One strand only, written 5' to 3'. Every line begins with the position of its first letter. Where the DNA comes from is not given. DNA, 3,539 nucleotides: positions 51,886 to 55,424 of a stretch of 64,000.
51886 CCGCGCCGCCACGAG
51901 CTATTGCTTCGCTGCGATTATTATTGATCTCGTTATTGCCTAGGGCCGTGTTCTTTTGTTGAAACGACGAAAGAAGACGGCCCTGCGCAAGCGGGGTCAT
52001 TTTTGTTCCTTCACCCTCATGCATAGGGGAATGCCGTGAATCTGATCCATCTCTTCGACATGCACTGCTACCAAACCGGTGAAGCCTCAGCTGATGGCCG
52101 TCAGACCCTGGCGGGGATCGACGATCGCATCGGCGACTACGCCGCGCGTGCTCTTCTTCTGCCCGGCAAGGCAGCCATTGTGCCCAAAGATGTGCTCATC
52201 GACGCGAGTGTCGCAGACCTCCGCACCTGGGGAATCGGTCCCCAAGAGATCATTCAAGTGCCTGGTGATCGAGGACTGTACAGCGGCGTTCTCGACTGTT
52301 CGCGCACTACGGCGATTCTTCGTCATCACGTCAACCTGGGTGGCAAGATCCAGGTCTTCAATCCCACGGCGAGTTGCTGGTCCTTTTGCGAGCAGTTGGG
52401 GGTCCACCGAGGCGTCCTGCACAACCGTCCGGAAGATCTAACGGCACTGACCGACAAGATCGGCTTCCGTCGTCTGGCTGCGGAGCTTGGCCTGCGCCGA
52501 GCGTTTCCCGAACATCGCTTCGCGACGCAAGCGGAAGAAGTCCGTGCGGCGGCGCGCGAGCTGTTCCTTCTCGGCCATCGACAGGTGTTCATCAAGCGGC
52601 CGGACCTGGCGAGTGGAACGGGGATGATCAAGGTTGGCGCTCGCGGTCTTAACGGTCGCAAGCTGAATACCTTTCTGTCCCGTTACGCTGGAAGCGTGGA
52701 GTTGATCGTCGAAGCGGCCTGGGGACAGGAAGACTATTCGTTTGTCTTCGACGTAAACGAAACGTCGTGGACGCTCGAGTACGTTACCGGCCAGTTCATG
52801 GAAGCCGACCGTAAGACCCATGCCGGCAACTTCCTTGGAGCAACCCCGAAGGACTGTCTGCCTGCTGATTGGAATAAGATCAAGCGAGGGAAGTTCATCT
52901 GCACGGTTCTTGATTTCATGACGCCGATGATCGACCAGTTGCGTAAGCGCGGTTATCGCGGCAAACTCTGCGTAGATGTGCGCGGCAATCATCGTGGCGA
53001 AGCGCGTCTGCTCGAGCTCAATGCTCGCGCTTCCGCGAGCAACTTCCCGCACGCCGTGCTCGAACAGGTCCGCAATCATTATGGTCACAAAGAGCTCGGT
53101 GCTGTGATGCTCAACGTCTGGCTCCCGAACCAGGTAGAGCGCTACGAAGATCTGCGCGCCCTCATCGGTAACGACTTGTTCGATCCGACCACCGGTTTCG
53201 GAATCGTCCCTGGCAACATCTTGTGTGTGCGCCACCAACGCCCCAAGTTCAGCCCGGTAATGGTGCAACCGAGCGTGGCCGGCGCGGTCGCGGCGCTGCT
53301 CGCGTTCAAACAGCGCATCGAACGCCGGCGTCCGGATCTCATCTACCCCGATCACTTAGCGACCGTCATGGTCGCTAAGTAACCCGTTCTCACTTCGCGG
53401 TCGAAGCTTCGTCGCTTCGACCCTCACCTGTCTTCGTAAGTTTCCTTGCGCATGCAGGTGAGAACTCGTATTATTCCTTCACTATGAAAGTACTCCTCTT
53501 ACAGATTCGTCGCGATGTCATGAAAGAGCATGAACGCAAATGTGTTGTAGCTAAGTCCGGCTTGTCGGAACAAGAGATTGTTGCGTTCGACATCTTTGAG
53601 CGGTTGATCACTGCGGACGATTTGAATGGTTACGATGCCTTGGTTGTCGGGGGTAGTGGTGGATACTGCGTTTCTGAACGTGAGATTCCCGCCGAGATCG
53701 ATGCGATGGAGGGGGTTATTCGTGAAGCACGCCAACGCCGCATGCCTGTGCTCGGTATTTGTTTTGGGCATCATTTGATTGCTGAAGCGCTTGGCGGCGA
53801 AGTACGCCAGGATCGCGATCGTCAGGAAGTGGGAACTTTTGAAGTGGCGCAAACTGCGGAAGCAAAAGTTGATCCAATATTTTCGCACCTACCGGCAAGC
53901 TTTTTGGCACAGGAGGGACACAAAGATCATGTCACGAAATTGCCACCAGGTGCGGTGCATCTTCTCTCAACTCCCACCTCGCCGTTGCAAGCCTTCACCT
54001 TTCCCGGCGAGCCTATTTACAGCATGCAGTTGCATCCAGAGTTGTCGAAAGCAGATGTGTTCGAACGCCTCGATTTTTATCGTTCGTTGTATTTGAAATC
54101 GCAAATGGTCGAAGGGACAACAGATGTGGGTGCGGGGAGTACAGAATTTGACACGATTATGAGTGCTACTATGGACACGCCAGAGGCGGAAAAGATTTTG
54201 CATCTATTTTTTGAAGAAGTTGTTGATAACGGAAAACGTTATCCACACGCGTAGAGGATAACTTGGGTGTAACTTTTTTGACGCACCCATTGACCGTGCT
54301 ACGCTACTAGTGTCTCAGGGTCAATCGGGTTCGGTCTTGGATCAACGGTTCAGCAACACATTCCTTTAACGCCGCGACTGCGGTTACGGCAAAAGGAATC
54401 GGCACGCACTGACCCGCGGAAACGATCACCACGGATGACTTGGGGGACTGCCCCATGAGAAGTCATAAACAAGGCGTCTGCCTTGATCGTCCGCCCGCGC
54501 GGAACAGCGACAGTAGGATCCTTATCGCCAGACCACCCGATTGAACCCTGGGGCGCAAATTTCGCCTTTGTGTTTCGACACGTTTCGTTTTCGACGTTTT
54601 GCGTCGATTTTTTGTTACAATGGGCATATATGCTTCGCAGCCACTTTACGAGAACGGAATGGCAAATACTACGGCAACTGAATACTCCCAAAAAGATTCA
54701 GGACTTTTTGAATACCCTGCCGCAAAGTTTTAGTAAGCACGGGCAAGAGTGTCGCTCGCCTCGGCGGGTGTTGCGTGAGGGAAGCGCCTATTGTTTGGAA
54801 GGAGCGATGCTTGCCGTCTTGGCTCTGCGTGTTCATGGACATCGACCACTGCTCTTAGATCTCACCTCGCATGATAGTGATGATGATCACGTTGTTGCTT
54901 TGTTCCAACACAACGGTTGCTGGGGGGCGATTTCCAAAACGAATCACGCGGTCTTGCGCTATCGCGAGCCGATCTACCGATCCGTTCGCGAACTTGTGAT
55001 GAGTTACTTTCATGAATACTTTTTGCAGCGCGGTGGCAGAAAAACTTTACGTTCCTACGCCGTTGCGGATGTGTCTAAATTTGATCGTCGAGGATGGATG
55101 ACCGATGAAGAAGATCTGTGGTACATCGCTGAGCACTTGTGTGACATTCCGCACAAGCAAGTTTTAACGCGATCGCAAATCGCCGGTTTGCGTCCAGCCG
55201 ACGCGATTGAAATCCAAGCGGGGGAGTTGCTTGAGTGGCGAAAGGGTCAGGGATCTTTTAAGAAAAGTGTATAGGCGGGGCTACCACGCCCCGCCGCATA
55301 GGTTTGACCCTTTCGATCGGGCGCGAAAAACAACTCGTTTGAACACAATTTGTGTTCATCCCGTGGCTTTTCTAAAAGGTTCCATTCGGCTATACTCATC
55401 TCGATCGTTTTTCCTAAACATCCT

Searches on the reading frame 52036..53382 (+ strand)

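Call 6: search_protein_families(library=pfam, proteins=[window:52036-53382:+], max_evalue=1)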
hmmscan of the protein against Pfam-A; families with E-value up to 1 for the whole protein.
window:52036-53382:+ (448 aa): 1 family
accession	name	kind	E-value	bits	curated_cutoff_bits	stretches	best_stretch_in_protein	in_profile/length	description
PF14835.12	zf-RING_6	-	0.011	16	35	1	85-118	7-38/65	zf-RING of BARD1-type protein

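Call 43: search_protein_families(library=ncbifam, proteins=[window:52036-53382:+], max_evalue=1)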
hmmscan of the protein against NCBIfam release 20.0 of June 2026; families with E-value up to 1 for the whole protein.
window:52036-53382:+ (448 aa): 0 families

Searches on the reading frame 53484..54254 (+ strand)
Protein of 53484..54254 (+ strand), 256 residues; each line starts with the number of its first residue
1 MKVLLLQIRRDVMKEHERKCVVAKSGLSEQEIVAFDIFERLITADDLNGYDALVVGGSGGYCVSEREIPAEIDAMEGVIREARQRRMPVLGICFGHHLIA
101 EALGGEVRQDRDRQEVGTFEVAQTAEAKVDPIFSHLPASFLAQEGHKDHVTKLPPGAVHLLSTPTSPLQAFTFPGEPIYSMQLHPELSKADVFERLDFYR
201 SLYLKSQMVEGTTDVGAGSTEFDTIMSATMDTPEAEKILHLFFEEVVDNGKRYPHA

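Call 6: search_protein_families(library=pfam, proteins=[window:53484-54254:+], max_evalue=1)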
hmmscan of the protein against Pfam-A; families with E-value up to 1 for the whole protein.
window:53484-54254:+ (256 aa): 5 families
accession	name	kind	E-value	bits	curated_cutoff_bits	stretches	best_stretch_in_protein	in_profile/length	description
PF00117.34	GATase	-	3.6e-18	66.4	22.8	1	46-188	39-174/190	Glutamine amidotransferase class-I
PF07722.19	Peptidase_C26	-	1.1e-06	29.1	20.5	1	78-118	97-137/219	Peptidase C26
PF19823.4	DUF6305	-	0.00078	19.5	25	1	38-95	31-91/154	Domain of unknown function (DUF6305)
PF01174.25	SNO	-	0.0022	18.3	27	1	16-107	11-89/188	SNO glutamine amidotransferase family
PF07685.20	GATase_3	-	0.0037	17.3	27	1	44-114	34-103/196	CobB/CobQ-like glutamine amidotransferase domain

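Call 43: search_protein_families(library=ncbifam, proteins=[window:53484-54254:+], max_evalue=1)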
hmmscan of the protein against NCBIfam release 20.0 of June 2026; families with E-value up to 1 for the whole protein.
window:53484-54254:+ (256 aa): 33 families (the best 25 are shown)
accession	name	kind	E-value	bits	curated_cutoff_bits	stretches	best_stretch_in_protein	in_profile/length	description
NF005743.0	PRK07567.1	equivalog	8.5e-40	136.5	264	1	2-205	3-211/245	glutamine amidotransferase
NF006562.0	PRK09065.1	equivalog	1.1e-33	116.8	205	1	24-246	32-237/242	glutamine amidotransferase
NF001975.0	PRK00758.1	equivalog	2.9e-21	75.9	198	1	36-190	29-168/185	GMP synthase subunit A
TIGR00888.1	guaA_Nterm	equivalog_domain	2.4e-18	66.2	172.15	1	80-190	64-170/188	glutamine-hydrolyzing GMP synthase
NF005458.0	PRK07053.1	equivalog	2.5e-17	63.1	250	1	34-194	32-186/234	glutamine amidotransferase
NF000848.1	PRK00074.1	equivalog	4.3e-16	58.6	400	1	81-190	65-173/512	glutamine-hydrolyzing GMP synthase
NF004212.0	PRK05665.1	equivalog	7.6e-14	52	309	1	30-200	39-201/241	amidotransferase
NF006098.0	PRK08250.1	equivalog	6.1e-13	48.8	301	1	45-192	41-187/239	glutamine amidotransferase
NF005072.0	PRK06490.1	equivalog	2.7e-12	46.2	339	1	49-190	58-190/251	glutamine amidotransferase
TIGR00566.1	trpG_papA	subfamily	1.9e-07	31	121.05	1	76-151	65-137/192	glutamine amidotransferase of anthranilate synthase or aminodeoxychorismate synthase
NF005849.0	PRK07765.1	equivalog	6.5e-07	28.8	308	1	74-186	64-174/219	aminodeoxychorismate/anthranilate synthase component II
NF010081.0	PRK13566.1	equivalog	9.3e-07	27.5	645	1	75-186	589-699/729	anthranilate synthase component I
NF009475.0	PRK12838.1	equivalog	1.8e-06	27.1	221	1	70-186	224-334/359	carbamoyl phosphate synthase small subunit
TIGR01368.1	CPSaseIIsmall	equivalog_domain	2.3e-06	26.8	307.35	1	69-107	229-267/361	glutamine-hydrolyzing carbamoyl-phosphate synthase small subunit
NF005799.0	PRK07649.1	equivalog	4.3e-06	26.4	327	1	78-186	65-170/195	aminodeoxychorismate/anthranilate synthase component II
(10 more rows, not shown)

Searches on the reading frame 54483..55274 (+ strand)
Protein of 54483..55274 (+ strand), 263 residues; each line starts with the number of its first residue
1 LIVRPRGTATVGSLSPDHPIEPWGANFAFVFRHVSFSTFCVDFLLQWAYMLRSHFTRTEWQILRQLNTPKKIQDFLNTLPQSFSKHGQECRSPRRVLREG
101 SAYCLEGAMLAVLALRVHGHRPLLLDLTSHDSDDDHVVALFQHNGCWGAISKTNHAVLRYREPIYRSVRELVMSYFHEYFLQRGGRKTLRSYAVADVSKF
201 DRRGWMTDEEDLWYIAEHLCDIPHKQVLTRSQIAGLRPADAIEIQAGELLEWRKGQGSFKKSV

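Call 6: search_protein_families(library=pfam, proteins=[window:54483-55274:+], max_evalue=1)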
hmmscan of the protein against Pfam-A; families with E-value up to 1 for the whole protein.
window:54483-55274:+ (263 aa): 0 families

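Call 43: search_protein_families(library=ncbifam, proteins=[window:54630-55274:+], max_evalue=1)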
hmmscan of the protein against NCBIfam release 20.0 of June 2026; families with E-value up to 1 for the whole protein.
window:54630-55274:+ (214 aa): 1 family
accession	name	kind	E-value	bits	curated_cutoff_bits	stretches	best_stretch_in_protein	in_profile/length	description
NF058533.1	antiphage_ProA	equivalog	0.00011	19.7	1500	1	29-81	178-230/1903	anti-phage protein ProA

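Call 44: search_protein_families(library=phrogs, proteins=[window:54630-55274:+], max_evalue=1)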
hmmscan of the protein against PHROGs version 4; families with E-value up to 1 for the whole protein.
window:54630-55274:+ (214 aa): 0 families

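Call 72: search_solved_structures(query=window:54630-55271:+, max_evalue=10)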
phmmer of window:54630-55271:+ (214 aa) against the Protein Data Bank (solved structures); distinct sequences matched with E-value up to 10: 3.
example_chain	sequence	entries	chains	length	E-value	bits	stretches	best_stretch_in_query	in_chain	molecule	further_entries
7ob6_A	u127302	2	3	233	2.4e-61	210.2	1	4-206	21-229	CPR-C4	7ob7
7pjo_AAA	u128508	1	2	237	2.5e-61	210.1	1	4-206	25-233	CPR-C4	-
8of8_M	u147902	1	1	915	7.3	9.2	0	108-158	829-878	Unconventional myosin-Va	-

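Call 73: search_protein_families(library=padloc, proteins=[window:54630-55274:+], max_evalue=1)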
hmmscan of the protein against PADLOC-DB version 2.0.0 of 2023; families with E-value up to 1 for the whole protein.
window:54630-55274:+ (214 aa): 1 family
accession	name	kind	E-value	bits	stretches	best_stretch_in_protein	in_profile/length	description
PDLC03699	HEase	-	0.028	11.3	1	74-133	309-367/409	homing endonuclease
